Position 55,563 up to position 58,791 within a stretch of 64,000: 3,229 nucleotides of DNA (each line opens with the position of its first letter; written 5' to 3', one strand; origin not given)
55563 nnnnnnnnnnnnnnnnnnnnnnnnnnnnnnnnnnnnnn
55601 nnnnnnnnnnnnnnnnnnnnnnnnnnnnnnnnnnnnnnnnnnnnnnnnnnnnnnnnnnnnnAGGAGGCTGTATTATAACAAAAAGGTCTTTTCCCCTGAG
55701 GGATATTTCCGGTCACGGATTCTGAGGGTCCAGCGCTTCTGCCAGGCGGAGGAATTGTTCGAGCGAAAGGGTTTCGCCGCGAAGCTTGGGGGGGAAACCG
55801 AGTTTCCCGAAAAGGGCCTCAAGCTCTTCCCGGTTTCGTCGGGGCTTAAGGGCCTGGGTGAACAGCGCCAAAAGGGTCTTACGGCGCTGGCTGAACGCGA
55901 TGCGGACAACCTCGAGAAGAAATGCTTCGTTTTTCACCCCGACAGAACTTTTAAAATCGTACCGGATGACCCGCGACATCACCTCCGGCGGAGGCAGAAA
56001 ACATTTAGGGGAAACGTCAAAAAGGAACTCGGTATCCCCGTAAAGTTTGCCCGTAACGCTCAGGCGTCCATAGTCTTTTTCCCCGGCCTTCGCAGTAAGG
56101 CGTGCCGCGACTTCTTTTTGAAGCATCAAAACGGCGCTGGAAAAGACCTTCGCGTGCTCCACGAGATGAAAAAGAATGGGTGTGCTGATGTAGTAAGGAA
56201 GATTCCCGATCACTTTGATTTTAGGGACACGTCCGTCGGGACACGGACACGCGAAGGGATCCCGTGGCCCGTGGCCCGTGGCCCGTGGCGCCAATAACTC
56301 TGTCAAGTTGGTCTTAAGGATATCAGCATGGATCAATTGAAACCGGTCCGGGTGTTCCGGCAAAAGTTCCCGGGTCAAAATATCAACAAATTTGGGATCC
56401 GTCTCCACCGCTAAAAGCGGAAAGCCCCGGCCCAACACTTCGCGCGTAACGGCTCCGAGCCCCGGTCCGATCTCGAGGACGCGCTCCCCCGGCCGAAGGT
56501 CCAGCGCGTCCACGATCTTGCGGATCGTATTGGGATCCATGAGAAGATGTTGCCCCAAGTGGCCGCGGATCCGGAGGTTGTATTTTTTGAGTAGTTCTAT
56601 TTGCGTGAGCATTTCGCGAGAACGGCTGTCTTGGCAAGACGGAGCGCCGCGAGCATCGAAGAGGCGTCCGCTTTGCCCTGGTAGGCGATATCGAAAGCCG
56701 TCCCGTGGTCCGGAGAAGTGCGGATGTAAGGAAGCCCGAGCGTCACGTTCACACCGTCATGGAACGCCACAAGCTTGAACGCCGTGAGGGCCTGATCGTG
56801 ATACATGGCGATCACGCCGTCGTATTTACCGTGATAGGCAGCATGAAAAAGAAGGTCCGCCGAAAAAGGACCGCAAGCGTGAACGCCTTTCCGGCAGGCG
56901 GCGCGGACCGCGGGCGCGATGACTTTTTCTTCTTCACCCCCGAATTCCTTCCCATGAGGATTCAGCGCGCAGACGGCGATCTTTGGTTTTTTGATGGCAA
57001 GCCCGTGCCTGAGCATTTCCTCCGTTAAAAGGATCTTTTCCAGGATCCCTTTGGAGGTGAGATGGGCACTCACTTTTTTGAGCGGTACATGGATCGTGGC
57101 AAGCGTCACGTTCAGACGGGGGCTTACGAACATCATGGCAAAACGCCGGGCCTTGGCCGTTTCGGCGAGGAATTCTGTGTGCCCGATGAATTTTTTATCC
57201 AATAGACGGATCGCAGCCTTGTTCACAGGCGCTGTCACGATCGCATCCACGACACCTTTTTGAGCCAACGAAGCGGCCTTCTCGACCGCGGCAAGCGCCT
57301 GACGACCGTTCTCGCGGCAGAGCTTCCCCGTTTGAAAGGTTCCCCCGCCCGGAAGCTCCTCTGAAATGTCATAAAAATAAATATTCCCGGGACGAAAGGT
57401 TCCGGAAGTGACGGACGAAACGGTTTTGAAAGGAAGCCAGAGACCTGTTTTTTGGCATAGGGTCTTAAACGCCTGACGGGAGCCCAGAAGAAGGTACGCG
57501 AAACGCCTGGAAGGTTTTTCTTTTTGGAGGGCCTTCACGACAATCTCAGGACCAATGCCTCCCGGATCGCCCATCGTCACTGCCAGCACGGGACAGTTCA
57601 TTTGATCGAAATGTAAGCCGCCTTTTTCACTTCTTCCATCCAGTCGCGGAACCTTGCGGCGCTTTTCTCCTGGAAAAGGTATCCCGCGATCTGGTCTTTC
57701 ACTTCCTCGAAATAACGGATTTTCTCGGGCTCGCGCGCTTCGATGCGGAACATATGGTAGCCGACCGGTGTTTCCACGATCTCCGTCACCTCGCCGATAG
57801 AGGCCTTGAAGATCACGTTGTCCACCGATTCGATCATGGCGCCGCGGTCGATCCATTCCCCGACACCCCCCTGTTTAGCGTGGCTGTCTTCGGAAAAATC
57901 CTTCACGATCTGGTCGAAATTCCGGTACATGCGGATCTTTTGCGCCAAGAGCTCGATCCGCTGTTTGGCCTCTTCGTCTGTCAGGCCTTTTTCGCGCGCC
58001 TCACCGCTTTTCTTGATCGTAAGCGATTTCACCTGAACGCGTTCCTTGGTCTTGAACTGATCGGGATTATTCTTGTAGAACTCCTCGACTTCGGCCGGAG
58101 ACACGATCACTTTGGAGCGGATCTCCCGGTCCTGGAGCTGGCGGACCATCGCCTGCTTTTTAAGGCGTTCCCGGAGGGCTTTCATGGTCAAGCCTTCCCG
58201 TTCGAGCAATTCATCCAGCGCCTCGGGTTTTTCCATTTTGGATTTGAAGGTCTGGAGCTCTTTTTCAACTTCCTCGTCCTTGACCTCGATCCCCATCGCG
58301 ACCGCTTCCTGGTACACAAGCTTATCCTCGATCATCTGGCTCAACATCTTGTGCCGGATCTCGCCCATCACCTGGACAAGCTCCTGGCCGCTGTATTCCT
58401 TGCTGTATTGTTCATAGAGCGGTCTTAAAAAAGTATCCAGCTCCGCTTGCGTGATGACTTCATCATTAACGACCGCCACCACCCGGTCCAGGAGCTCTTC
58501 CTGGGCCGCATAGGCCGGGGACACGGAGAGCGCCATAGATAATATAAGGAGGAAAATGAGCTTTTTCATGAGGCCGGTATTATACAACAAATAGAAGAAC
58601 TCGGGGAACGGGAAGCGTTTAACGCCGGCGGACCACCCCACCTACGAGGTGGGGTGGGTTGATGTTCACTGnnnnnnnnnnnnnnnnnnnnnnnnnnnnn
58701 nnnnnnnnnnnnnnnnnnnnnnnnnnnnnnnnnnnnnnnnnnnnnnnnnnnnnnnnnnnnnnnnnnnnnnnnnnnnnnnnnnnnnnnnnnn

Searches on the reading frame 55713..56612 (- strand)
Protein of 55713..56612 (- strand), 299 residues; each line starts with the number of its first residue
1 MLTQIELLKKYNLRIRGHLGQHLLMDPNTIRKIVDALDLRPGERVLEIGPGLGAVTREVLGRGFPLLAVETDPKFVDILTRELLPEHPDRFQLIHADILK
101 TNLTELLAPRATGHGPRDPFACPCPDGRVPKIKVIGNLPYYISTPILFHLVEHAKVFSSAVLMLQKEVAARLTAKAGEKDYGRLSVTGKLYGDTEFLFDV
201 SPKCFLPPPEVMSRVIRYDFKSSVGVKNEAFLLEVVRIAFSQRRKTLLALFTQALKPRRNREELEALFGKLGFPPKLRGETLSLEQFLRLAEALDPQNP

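Call 37: search_protein_families(library=pfam, proteins=[window:55713-56612:-], max_evalue=0.001)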
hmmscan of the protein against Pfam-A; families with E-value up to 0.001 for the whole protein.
window:55713-56612:- (299 aa): 2 families
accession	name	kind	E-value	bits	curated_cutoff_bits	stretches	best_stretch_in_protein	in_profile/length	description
PF00398.26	RrnaAD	-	2.5e-51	174.7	24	1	14-259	3-231/263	Ribosomal RNA adenine dimethylase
PF01135.25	PCMT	-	0.00049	20.4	20.3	1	26-97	58-132/210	Protein-L-isoaspartate(D-aspartate) O-methyltransferase (PCMT)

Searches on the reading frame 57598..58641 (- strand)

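Call 37: search_protein_families(library=pfam, proteins=[window:57598-58641:-], max_evalue=0.001)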
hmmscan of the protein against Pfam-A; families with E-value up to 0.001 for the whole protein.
window:57598-58641:- (347 aa): 6 families
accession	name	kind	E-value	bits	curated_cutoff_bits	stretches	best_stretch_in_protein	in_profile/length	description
PF13624.11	SurA_N_3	-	4.9e-19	69.2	27.2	1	24-170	13-162/162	SurA-like N-terminal domain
PF13616.12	Rotamase_3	-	2.4e-16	60.8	22.5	1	197-301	11-113/116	PPIC-type PPIASE domain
PF13145.12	Rotamase_2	-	4.7e-16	60.1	27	1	180-316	1-121/121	PPIC-type PPIASE domain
PF09312.16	SurA_N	-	1.6e-15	57.8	30.8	1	51-169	1-117/118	SurA N-terminal domain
PF00639.27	Rotamase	-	3e-15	57.4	21.7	1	220-301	13-96/97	PPIC-type PPIASE domain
PF13623.11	SurA_N_2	-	2.3e-11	44.2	28.5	1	24-134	11-122/145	SurA-like N-terminal domain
